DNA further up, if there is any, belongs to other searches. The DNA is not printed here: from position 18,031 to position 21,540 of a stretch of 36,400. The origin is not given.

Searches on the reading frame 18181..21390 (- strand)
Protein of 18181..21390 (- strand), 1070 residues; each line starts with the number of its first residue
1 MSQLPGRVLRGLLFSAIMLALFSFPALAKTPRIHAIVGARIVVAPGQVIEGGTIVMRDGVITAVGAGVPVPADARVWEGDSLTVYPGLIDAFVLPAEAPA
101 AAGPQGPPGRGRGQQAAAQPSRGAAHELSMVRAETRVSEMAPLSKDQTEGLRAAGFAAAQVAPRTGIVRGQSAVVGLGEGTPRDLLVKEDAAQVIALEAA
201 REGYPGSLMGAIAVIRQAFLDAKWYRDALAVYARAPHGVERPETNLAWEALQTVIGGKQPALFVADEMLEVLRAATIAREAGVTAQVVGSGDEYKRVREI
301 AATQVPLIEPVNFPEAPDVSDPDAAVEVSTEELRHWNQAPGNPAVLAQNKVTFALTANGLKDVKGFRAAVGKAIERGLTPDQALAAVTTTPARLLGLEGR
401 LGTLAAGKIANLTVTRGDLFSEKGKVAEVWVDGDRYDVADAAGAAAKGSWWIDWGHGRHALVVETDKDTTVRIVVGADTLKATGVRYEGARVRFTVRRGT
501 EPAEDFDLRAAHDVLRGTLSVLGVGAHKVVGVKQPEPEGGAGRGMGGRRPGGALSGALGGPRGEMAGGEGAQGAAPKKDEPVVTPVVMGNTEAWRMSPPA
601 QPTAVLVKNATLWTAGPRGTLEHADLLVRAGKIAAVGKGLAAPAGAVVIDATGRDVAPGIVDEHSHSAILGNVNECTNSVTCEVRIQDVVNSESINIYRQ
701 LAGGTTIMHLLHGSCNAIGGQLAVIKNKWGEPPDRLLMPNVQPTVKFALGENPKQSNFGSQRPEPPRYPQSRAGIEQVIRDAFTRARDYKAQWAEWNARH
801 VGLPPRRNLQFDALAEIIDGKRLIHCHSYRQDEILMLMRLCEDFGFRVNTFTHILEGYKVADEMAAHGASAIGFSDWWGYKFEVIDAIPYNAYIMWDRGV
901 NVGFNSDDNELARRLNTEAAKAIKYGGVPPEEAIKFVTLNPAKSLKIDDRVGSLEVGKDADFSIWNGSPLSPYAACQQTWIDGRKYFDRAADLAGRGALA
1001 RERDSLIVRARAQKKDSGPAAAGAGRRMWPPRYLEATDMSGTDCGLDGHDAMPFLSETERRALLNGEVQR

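Call 46: search_protein_families(library=pfam, proteins=[window:18181-21390:-], max_evalue=0.001)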
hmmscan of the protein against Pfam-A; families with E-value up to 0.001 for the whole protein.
window:18181-21390:- (1070 aa): 2 families
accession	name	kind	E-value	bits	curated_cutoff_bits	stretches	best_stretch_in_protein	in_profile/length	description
PF01979.26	Amidohydro_1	-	2.1e-28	100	25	2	893-974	236-327/345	Amidohydrolase family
PF07969.17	Amidohydro_3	-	4.3e-24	86.3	29.7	2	927-984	406-469/472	Amidohydrolase family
